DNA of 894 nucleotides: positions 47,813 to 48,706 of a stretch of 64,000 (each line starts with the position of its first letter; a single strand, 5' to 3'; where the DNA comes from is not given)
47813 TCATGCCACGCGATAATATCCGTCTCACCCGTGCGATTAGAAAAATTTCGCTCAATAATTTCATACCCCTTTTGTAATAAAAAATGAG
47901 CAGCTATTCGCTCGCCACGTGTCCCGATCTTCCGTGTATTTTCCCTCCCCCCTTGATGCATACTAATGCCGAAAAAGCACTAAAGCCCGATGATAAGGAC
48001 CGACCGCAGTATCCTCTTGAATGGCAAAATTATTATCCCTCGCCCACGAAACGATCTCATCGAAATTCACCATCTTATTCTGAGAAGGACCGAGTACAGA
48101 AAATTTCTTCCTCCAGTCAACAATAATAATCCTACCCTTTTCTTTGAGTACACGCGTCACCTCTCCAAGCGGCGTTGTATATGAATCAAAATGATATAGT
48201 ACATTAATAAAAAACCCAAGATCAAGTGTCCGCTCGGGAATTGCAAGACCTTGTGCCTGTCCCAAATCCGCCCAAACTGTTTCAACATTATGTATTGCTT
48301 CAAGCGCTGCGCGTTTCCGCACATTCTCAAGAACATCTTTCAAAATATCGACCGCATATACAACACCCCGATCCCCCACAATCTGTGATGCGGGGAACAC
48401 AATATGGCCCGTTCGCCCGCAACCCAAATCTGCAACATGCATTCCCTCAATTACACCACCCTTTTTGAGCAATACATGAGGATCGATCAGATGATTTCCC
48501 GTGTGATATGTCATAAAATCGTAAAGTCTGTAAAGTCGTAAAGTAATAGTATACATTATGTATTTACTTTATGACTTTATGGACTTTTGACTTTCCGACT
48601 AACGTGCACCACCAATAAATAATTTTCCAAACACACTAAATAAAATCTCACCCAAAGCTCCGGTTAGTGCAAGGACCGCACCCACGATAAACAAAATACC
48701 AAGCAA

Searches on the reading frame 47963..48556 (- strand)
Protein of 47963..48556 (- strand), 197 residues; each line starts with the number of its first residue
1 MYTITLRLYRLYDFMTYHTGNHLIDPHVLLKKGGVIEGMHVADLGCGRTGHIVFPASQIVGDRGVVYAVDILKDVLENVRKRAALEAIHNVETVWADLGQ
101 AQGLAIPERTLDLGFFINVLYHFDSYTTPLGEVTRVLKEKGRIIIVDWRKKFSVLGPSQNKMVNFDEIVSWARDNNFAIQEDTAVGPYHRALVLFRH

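Call 56: search_protein_families(library=pfam, proteins=[window:47963-48556:-], max_evalue=0.0001)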
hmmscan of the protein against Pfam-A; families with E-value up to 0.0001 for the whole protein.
window:47963-48556:- (197 aa): 4 families
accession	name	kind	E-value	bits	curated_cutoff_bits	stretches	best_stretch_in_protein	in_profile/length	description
PF13847.12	Methyltransf_31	-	3e-14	53.4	27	1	37-160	3-124/145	Methyltransferase domain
PF08241.18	Methyltransf_11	-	1.1e-10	42.5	21.2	1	43-145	2-95/95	Methyltransferase domain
PF01209.24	Ubie_methyltran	-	6e-10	39.3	20.1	1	22-150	32-156/233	ubiE/COQ5 methyltransferase family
PF13649.12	Methyltransf_25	-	6.8e-10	40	27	1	41-141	1-97/97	Methyltransferase domain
